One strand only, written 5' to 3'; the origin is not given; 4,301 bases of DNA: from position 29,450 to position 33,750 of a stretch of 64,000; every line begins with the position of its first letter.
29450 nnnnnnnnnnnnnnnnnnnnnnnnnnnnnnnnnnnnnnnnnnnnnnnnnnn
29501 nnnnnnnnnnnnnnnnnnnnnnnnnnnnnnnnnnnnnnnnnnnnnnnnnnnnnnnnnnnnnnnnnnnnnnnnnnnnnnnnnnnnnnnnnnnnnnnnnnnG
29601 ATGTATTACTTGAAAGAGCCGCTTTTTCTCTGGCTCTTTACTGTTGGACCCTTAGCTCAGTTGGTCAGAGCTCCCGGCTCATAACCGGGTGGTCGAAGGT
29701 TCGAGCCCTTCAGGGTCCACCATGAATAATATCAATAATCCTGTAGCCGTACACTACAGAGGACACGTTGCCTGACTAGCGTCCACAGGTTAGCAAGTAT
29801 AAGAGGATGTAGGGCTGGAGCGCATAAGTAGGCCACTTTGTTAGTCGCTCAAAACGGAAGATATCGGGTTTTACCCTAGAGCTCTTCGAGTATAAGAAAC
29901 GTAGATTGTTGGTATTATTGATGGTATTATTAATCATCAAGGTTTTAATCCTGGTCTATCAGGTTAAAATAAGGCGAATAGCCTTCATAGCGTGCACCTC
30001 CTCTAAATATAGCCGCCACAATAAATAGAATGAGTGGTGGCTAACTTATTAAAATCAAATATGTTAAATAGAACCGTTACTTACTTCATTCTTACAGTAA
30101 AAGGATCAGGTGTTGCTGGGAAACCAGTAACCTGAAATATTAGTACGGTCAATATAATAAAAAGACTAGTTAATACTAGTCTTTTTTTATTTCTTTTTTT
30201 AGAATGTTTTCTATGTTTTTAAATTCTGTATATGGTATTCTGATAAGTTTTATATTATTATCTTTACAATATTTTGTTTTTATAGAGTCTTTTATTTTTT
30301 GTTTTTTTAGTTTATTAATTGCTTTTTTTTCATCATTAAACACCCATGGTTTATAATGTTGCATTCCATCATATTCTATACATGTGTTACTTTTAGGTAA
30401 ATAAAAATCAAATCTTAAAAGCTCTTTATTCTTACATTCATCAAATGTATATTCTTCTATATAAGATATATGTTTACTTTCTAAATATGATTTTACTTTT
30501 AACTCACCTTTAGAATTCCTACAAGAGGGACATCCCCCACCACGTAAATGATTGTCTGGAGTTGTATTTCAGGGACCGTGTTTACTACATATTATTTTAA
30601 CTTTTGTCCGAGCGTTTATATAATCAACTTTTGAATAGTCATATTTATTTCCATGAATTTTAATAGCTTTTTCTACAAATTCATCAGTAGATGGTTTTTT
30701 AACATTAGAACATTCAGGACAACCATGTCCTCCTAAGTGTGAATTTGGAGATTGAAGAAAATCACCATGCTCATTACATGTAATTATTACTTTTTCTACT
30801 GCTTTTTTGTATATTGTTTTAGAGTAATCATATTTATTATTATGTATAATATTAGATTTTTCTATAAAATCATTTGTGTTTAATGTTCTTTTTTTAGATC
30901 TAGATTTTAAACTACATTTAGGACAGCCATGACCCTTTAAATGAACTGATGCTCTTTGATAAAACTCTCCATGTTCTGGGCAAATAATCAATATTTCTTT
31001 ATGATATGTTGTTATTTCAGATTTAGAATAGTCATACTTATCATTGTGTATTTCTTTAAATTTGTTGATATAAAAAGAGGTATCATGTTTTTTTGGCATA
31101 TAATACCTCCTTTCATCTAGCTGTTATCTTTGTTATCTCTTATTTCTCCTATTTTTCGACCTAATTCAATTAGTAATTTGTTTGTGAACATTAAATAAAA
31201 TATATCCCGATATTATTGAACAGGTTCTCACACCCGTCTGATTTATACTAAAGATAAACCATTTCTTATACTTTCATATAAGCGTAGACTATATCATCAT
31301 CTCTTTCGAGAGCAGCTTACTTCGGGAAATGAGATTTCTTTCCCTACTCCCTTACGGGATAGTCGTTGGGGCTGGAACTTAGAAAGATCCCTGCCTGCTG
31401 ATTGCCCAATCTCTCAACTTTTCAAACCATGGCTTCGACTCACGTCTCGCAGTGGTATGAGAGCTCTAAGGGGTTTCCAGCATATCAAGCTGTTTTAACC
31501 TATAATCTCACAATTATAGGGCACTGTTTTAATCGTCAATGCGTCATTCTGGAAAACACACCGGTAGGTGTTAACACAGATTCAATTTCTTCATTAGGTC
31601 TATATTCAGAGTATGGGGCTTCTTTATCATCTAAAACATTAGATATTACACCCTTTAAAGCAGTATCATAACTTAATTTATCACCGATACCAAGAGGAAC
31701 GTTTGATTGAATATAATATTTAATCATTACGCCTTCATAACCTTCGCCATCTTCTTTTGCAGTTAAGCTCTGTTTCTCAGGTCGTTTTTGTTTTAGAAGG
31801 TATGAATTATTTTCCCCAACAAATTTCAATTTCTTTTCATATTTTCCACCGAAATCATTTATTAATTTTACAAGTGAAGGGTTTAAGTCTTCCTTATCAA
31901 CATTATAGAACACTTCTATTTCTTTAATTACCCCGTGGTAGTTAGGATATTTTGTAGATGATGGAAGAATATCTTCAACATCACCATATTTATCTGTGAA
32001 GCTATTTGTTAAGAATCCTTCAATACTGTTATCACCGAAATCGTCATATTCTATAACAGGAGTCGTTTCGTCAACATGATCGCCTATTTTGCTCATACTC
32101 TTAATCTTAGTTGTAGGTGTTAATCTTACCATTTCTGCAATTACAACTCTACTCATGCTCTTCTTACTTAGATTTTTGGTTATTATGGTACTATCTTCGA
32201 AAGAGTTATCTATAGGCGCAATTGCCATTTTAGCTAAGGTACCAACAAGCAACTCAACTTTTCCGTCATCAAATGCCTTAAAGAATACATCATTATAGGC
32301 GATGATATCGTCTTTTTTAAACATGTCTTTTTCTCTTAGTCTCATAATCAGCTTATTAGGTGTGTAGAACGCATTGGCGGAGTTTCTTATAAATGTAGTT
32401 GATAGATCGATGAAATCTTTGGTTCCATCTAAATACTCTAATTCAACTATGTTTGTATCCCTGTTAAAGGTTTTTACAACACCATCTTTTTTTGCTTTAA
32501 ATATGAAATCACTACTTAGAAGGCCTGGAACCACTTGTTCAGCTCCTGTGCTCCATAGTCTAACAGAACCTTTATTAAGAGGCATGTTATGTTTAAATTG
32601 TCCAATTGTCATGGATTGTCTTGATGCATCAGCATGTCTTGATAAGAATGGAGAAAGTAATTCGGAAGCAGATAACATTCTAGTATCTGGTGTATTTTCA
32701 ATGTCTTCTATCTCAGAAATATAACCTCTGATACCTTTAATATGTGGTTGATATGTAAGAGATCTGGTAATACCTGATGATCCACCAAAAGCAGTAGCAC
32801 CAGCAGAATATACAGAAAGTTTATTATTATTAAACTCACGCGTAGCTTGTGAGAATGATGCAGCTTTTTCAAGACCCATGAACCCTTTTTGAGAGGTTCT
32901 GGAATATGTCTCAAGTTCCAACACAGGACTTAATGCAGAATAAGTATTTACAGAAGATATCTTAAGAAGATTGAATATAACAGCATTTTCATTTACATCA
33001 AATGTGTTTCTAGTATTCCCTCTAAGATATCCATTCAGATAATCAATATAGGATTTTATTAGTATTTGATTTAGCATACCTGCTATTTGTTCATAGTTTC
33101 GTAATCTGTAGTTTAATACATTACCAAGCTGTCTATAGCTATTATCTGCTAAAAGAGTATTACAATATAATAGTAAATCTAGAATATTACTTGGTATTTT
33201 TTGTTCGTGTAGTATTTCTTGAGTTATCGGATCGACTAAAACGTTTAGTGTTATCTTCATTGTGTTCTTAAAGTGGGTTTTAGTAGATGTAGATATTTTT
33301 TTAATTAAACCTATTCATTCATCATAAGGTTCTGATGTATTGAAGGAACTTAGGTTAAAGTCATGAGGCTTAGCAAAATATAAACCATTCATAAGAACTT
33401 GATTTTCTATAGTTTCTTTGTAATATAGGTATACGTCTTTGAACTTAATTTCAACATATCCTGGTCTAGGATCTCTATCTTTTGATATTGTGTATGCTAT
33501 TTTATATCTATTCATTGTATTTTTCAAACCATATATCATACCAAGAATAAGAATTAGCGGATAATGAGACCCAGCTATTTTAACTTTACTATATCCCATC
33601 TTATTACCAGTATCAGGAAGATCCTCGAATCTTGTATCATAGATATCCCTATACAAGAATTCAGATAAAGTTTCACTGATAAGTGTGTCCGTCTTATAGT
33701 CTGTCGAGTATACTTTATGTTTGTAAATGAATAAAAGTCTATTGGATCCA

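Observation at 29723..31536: Group I intron-like ribozyme core plus homing-endonuclease gene inserted at the 3' end of the minus-strand rpoB-like gene, with no 3' exon and abutting a tRNA on the other strand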

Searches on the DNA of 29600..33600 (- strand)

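Call 10: search_dna_similar(query=window:29600-33600:-, collection=phages, mode=distant, max_rows=20)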
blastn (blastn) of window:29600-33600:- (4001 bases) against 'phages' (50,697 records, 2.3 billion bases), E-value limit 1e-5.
Records with a match: 389; places in all: 406; records where one place covers at least 80% of the query: 0.
Best place of each record, by identity: 80-90% 306; 60-80% 83.
By first word of the organism name: Pseudomonas 63; Enterococcus 58; Vibrio 51; Salmonella 47; Mycobacterium 40; Aeromonas 24; Gordonia 13; Bacillus 12; Prevotella 9; Klebsiella 6; and 26 more.
By host as written in the record: Vibrio harveyi BAA-1116 34; Mycobacterium smegmatis mc2 155 30; Pseudomonas aeruginosa 29; Enterococcus faecalis 29; - 27; Salmonella enterica subsp. enterica serovar Enteritidis PT1 13; Gordonia terrae 3612 13; Prevotella sp. 9; and 108 more.
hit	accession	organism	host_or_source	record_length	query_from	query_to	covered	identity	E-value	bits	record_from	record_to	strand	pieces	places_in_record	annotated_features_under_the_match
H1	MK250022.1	Prevotella phage Lak-B3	Prevotella sp.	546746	2540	2985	11%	67.8%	3e-21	200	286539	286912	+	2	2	record has no annotation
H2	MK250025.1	Prevotella phage Lak-B6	Prevotella sp.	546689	2540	2985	11%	67.8%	3e-21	200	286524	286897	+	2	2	record has no annotation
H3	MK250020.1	Prevotella phage Lak-B1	Prevotella sp.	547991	2540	2985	11%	67.6%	3e-21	195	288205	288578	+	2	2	record has no annotation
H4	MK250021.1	Prevotella phage Lak-B2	Prevotella sp.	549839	2540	2985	11%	67.6%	3e-21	195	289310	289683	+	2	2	record has no annotation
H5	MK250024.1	Prevotella phage Lak-B5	Prevotella sp.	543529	2540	2985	11%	67.6%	3e-21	195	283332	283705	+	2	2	record has no annotation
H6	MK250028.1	Prevotella phage Lak-B9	Prevotella sp.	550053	2540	2985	11%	67.6%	3e-21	195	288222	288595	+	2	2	record has no annotation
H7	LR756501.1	uncultured phage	metagenomic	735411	2917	3371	11%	65.3%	8e-16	94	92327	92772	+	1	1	record has no annotation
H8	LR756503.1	uncultured phage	metagenomic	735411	2917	3371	11%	65.3%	8e-16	94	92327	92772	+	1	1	record has no annotation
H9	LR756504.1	uncultured phage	metagenomic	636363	2919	3254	8%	68.3%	1e-12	155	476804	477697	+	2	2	record has no annotation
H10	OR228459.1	Klebsiella phage fENko-Kae01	Klebsiella aerogenes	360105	2818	3255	7%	70.5%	1e-7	131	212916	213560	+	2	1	hypothetical protein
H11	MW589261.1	Staphylococcus phage vB-SscS-F1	Mammaliicoccus sciuri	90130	3092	3371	7%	68.0%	1e-13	87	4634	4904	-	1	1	hypothetical protein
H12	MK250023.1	Prevotella phage Lak-B4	Prevotella sp.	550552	2722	2985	7%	69.3%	3e-21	111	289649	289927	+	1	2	record has no annotation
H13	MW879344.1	Erwinia phage pEa_SNUABM_49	Erwinia amylovora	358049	3116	3350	6%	68.6%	2e-10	75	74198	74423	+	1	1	hypothetical protein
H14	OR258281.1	Xanthomonas phage XaC1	Xanthomonas vesicatoria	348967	2721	3026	5%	73.2%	3e-8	133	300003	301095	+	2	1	hypothetical protein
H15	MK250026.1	Prevotella phage Lak-B7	Prevotella sp.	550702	2757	2985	6%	68.4%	8e-16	94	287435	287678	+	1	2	record has no annotation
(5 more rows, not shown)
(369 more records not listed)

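Call 50: search_rna_families(source=L002, start=2150, end=3050, threshold=evalue, max_evalue=1, show_alignments=2)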
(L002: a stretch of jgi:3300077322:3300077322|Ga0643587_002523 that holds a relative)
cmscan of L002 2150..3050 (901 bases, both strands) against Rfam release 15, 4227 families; matches with E-value up to 1: 5.
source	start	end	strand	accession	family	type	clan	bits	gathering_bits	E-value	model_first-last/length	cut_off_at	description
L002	2957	3030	-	RF00005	tRNA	Gene; tRNA;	CL00001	73.9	29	3.8e-16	1-71/71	no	tRNA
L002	2299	2381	-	RF00005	tRNA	Gene; tRNA;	CL00001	57.7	29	1.1e-11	1-71/71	no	tRNA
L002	2956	3030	+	RF04354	Plastid-ycf2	Cis-reg;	-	34.4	65.7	3.2e-05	1-75/75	no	Plastid-ycf2 5UTR RNA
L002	2957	2986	+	RF02194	HPnc0260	Gene; antisense;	-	29.2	59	0.9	121-150/156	no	Bacterial antisense RNA HPnc0260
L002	2468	2508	-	RF03332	mir-2237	Gene; miRNA;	-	18.7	70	0.93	1-91/91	no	mir-2237 microRNA precursor family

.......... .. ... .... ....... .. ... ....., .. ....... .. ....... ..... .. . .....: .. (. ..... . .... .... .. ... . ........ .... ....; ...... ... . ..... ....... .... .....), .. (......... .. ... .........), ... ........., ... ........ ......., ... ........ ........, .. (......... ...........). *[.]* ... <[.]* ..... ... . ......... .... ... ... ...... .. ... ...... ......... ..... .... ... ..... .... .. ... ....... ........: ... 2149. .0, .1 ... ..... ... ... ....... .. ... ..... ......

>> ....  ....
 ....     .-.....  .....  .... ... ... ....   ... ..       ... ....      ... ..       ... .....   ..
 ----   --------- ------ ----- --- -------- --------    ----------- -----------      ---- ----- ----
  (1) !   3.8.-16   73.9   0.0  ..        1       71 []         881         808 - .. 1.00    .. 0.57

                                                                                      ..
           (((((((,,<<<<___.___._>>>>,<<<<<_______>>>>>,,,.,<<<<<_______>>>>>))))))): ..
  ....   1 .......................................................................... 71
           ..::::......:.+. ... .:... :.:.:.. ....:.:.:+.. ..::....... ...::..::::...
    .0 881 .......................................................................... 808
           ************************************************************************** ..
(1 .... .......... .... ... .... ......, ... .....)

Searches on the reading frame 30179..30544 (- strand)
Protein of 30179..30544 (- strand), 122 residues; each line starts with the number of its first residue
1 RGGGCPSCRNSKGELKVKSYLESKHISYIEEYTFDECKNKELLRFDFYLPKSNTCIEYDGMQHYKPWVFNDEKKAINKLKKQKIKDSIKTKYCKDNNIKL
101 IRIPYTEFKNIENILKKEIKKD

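Call 37: search_solved_structures(query=A4, max_evalue=10, show_alignments=3)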
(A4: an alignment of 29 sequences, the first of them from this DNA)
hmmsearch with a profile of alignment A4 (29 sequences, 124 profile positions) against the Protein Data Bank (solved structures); distinct sequences matched with E-value up to 10: 9.
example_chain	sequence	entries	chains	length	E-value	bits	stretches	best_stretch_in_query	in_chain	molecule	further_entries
1m0d_A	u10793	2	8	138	0.078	16.3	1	16-65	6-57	Endodeoxyribonuclease I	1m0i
2pfj_A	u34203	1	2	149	0.14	15.6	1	16-65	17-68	Endodeoxyribonuclease 1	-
2gi4_A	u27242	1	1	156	0.26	14.6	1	39-117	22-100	possible phosphotyrosine protein phosphatase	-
1fzr_A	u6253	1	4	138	0.27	14.6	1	16-56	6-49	ENDONUCLEASE I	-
3cae_A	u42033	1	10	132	0.27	14.6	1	18-65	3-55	Endonuclease I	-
4par_B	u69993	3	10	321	0.37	14.2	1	21-77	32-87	Uncharacterized protein AbaSI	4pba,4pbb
2va1_A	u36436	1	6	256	0.76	13.1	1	80-122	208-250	URIDYLATE KINASE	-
3hrl_A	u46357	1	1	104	0.86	13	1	37-72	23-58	Endonuclease-Like Protein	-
3elb_A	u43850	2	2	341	1.3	12.4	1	41-85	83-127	Ethanolamine-phosphate cytidylyltransferase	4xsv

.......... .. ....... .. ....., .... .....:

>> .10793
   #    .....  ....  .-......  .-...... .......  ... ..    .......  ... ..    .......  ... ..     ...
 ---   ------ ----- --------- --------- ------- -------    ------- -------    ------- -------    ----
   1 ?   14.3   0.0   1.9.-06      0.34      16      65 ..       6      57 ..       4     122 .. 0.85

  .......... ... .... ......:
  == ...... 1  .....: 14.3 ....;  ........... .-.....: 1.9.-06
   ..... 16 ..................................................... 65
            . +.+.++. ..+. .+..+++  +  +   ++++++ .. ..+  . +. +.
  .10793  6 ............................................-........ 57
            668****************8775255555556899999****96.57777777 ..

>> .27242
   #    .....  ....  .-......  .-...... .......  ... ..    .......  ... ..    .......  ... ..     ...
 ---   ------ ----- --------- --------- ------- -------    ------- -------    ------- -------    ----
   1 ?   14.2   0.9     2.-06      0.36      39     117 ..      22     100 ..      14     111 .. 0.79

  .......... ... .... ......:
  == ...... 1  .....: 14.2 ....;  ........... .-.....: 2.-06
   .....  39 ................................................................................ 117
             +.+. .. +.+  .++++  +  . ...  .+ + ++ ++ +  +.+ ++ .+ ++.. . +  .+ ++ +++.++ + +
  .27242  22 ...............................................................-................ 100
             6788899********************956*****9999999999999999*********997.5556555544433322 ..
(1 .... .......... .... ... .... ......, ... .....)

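Call 44: predict_structure(alignment_id=A4)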
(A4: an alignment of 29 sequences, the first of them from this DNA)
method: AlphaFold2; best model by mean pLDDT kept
length: 122 residues; sequences in the alignment: 29
mean_pLDDT: 90.3   pTM: 0.83
mean pLDDT of the five models: 90.3, 89.2, 88.6, 88.1, 86.8
residues with pLDDT >= 90: 96; 70-90: 14; 50-70: 5; < 50: 7
segments of 3 or more residues with pLDDT < 50: 1-5
pLDDT, mean of each block of 10 residues (from residue 1): 50 95 97 96 97 97 81 92 96 98 97 95 59
secondary structure, 60 per line:
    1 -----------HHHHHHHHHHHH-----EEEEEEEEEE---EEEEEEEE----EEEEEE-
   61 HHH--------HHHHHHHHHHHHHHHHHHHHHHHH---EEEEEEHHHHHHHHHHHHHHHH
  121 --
elements in order: H12-23 E29-38 E42-49 E54-59 H72-95 E99-104 H105-120

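Call 48: fold_search(model_id=the predicted structure, library=pdb)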
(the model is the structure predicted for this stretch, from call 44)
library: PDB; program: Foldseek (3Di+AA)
matches with E <= 10: 322; with E <= 0.001: 1
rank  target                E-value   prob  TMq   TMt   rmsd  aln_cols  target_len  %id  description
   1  3r3p_B                6.9e-04  1.00  0.52  0.63   6.0       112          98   20  Homing Endonuclease I-Bth0305I Catalytic Domain (released 2011-10-05)
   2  9i05_Xg               1.0e-03  1.00  0.54  0.16   6.3       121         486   12  Cryo-EM structure of the large subunit of the mitochondrial ribosome from Toxoplasma gondii (released 2025-06-11)
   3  9g6k_L9               1.3e-03  1.00  0.52  0.16   7.0       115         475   15  LSU structure derived from the LSU sample of the mitoribosome from T. gondii. (released 2024-12-11)
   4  1cw0_A                1.4e-03  1.00  0.66  0.53   3.1       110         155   14  CRYSTAL STRUCTURE ANALYSIS OF VERY SHORT PATCH REPAIR (VSR) ENDONUCLEASE IN COMPLEX WITH A DUPLEX DNA (released 1999-12-12)
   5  1vsr                  5.9e-03  1.00  0.58  0.53   3.9       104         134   13  VERY SHORT PATCH REPAIR (VSR) ENDONUCLEASE FROM ESCHERICHIA COLI (released 1999-10-27)
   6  6z1p_AS               8.2e-03  1.00  0.58  0.11   5.1       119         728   15  Structure of the mitochondrial ribosome from Tetrahymena thermophila (released 2020-06-24)
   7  9g6k_Li               1.8e-02  1.00  0.57  0.17   5.9       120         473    8  LSU structure derived from the LSU sample of the mitoribosome from T. gondii. (released 2024-12-11)
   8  9i05_Xr               3.7e-02  0.99  0.50  0.15   5.5       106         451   10  Cryo-EM structure of the large subunit of the mitochondrial ribosome from Toxoplasma gondii (released 2025-06-11)
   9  9i05_Xl               4.5e-02  0.97  0.48  0.16   5.4       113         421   10  Cryo-EM structure of the large subunit of the mitochondrial ribosome from Toxoplasma gondii (released 2025-06-11)
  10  4par_C                5.1e-02  0.94  0.53  0.23   7.2       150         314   15  The 5-Hydroxymethylcytosine-Specific Restriction Enzyme AbaSI in a Complex with Product-like DNA (released 2014-06-25)
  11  9dou_A                1.1e-01  0.57  0.40  0.08   7.5       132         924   15  Taeniopygia guttata R2 retrotransposon (R2Tg) initiating target-primed reverse transcription (released 2025-05-21)
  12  3fov                  1.2e-01  0.30  0.27  0.30   8.2        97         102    9  Crystal structure of protein RPA0323 of unknown function from Rhodopseudomonas palustris (released 2009-01-13)
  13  9nl2_A                1.4e-01  0.57  0.39  0.07   7.0       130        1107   12  Structure of R2 retrotransposon protein from Platysternon megacephalum initiating target-primed reverse transcription (released 2025-06-18)
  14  3hrl                  2.0e-01  0.84  0.47  0.59   6.6       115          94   10  Crystal structure of a putative endonuclease-like protein (ngo0050) from neisseria gonorrhoeae (released 2009-06-30)
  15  9g6k_Lc               2.0e-01  0.84  0.51  0.15   5.2       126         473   13  LSU structure derived from the LSU sample of the mitoribosome from T. gondii. (released 2024-12-11)
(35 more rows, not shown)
